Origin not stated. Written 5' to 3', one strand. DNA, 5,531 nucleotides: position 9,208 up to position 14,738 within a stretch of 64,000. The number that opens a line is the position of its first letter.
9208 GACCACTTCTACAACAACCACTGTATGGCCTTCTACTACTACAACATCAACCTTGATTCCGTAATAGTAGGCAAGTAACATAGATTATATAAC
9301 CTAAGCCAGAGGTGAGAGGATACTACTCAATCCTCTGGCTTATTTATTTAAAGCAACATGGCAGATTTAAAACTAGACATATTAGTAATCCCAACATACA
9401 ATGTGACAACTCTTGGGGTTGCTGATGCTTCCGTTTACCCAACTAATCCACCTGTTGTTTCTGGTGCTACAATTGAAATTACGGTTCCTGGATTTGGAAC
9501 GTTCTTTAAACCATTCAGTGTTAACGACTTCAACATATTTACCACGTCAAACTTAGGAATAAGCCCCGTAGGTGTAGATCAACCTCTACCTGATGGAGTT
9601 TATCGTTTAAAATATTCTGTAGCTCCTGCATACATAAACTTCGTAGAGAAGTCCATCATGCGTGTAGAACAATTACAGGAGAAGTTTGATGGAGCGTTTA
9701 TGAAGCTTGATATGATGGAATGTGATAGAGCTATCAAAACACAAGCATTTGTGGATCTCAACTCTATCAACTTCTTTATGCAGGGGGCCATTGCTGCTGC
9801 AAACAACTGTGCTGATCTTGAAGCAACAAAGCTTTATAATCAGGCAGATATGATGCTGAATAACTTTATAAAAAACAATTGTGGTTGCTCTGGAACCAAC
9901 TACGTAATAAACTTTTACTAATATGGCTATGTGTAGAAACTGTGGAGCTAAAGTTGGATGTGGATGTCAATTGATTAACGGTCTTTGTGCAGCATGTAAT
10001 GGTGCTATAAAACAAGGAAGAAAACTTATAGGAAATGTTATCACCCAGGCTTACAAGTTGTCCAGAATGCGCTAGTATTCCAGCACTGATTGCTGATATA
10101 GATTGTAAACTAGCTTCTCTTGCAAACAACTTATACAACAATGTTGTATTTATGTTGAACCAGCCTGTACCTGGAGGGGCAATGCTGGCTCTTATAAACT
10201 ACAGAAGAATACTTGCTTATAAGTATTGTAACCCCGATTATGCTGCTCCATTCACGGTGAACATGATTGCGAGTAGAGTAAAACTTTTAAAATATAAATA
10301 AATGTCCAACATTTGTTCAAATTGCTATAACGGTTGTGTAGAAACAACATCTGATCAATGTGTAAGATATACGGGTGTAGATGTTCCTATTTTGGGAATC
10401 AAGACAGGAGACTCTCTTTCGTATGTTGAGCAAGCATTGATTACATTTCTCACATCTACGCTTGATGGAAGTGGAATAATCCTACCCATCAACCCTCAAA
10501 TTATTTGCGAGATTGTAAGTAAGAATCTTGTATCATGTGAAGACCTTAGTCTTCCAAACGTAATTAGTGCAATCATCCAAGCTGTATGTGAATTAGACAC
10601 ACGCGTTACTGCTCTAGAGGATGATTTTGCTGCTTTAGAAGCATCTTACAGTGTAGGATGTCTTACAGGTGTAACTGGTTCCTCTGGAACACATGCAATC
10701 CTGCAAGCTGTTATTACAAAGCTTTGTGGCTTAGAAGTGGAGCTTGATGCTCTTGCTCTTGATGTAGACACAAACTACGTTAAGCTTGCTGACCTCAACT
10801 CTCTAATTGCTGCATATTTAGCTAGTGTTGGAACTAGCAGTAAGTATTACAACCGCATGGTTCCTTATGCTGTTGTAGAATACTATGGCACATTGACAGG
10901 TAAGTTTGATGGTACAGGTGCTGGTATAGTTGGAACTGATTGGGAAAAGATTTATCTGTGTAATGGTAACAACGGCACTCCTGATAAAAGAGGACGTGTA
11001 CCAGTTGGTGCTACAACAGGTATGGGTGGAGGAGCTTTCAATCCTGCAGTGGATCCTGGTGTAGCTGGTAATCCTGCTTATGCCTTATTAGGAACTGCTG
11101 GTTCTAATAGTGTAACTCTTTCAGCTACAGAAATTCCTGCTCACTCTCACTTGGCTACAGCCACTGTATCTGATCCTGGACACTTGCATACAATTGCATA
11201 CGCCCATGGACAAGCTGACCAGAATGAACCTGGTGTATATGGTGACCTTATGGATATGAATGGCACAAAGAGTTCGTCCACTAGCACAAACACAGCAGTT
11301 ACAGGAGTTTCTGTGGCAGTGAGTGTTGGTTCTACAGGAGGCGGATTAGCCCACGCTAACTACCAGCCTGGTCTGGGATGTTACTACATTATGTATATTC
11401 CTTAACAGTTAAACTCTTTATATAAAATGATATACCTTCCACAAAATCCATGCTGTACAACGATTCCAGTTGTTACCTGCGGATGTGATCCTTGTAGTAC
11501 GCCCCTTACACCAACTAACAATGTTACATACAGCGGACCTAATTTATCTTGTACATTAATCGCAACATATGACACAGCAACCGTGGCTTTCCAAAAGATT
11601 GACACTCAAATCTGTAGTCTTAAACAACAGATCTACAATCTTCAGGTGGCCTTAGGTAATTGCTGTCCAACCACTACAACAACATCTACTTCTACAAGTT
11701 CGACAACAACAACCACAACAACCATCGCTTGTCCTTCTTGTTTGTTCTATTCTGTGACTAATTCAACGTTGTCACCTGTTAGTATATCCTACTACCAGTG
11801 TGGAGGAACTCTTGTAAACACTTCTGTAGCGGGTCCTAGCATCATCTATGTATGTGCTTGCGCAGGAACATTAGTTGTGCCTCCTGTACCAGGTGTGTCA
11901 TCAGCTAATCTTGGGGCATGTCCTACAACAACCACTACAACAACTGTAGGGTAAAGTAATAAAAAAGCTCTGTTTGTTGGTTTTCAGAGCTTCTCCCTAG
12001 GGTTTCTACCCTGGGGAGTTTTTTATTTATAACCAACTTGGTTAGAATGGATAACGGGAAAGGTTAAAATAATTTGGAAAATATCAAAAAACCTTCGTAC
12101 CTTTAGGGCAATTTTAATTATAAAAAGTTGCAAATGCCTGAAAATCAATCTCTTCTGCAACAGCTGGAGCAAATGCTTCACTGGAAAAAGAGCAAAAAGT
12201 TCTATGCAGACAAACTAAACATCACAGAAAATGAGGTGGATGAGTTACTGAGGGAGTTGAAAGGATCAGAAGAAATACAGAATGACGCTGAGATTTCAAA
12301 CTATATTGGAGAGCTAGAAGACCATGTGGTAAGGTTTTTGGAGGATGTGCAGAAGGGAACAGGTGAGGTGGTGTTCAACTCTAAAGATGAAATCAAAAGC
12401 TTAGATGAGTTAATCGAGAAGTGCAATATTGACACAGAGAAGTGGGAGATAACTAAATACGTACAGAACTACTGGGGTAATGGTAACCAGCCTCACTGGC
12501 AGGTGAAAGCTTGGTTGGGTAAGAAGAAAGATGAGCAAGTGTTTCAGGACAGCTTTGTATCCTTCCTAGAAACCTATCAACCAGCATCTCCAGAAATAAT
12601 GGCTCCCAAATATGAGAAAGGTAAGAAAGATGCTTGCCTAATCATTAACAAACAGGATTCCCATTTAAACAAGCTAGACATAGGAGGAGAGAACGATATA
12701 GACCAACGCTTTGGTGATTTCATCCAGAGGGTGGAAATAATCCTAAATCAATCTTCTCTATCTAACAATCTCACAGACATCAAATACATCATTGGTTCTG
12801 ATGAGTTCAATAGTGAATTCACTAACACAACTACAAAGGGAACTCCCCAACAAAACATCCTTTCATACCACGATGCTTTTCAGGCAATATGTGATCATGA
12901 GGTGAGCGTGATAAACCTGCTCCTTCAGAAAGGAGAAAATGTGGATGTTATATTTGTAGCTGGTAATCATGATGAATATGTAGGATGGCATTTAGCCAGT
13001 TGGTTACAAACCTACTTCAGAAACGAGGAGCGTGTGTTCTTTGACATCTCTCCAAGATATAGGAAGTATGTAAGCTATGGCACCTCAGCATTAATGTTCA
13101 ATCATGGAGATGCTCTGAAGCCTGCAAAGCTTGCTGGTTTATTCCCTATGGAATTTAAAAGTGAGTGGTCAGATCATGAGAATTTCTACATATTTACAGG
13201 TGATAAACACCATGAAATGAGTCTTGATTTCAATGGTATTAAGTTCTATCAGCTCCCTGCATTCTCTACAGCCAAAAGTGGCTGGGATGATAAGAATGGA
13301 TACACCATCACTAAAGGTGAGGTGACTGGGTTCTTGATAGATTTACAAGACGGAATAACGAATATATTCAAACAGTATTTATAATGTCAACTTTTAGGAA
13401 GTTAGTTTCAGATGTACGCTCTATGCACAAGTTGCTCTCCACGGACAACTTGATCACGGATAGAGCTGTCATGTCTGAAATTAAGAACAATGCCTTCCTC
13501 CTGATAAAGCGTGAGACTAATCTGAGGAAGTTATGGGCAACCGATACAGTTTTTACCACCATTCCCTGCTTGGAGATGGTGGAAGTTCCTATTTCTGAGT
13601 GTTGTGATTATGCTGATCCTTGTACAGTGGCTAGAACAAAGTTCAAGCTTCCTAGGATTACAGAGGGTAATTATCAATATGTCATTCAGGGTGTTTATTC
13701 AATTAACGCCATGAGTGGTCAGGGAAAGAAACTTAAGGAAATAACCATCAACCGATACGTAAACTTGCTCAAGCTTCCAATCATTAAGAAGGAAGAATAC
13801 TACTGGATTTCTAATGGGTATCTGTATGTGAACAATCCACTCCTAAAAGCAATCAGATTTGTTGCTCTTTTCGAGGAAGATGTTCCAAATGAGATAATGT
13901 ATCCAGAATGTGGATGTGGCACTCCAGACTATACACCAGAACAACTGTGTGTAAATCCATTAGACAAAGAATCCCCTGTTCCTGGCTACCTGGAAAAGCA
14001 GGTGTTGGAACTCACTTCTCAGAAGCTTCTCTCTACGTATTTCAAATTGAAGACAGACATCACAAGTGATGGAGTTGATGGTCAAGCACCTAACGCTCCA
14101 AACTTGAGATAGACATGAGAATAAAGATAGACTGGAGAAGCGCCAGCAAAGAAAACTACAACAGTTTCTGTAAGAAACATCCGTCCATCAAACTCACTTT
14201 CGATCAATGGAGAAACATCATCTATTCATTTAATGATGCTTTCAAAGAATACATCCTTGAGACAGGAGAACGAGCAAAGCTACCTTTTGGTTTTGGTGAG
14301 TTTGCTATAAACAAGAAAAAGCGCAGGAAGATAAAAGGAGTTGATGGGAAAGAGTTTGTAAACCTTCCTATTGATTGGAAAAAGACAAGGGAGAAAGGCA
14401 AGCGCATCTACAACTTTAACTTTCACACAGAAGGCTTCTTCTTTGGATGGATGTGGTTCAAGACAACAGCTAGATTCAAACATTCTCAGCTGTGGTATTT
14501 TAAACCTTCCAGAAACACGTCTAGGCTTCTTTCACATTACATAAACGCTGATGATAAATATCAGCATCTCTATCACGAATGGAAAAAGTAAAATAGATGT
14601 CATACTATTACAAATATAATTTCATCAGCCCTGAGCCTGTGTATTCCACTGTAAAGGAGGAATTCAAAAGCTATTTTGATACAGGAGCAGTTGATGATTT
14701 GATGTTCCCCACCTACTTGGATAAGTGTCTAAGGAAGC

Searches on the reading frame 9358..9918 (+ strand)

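Call 29: search_protein_families(library=phrogs, proteins=[window:9358-9918:+], max_evalue=0.001)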
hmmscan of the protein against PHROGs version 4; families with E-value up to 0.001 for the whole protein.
window:9358-9918:+ (187 aa): 1 family
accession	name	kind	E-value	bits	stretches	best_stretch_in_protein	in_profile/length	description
phrog_31752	-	head and packaging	8.2e-08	33.1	1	5-170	7-167/171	virion structural protein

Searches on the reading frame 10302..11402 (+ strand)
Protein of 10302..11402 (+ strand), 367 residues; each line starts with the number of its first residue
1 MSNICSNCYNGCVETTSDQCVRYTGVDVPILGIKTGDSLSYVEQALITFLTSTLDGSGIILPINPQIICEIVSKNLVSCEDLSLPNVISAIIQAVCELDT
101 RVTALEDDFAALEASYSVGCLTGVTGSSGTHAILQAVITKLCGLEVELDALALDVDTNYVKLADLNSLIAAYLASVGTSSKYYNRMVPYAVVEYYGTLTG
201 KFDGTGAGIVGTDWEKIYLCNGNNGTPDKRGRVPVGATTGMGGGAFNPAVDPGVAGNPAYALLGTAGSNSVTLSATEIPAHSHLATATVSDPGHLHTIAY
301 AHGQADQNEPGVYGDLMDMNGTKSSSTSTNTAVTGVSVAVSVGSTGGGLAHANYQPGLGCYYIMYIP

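Call 29: search_protein_families(library=phrogs, proteins=[window:10302-11402:+], max_evalue=0.001)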
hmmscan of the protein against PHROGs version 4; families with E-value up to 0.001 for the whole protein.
window:10302-11402:+ (367 aa): 2 families
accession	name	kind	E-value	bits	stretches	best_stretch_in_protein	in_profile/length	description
phrog_8763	-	tail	4.1e-21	75.9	1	216-365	605-747/1024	tail protein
phrog_8469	-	tail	1.7e-14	54.8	1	193-365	125-300/303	tail fiber protein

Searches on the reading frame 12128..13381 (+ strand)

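Call 30: search_protein_families(library=phrogs, proteins=[window:12128-13381:+], max_evalue=0.001)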
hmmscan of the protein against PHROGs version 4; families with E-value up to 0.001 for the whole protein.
window:12128-13381:+ (418 aa): 4 families
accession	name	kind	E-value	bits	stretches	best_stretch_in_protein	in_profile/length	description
phrog_704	-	DNA, RNA and nucleotide metabolism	5e-48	165.1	1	8-411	7-379/390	DNA repair exonuclease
phrog_284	-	DNA, RNA and nucleotide metabolism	3.8e-10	40.2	1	105-405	65-381/398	exonuclease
phrog_21891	-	unknown function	6.7e-07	31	1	285-396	3-112/130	-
phrog_22571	-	unknown function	1.5e-05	26.2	1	323-405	1-81/92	-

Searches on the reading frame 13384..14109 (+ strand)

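Call 30: search_protein_families(library=phrogs, proteins=[window:13384-14109:+], max_evalue=0.001)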
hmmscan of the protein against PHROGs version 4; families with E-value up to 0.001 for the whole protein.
window:13384-14109:+ (242 aa): 1 family
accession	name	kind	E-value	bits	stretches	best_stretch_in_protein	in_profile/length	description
phrog_9863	-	head and packaging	1.1e-18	68.7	1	2-231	2-229/236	virion structural protein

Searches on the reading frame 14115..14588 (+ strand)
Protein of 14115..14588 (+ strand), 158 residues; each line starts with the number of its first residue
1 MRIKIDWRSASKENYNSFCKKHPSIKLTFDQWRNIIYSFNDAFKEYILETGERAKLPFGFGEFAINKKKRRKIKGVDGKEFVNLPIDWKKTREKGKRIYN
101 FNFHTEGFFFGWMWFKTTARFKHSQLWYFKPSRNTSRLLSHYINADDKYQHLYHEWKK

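Call 30: search_protein_families(library=phrogs, proteins=[window:14115-14588:+], max_evalue=0.001)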
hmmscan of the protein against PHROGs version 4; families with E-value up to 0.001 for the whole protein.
window:14115-14588:+ (158 aa): 1 family
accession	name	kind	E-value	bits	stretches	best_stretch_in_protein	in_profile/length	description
phrog_12177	-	unknown function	3.9e-16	60.3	1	11-150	15-161/164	-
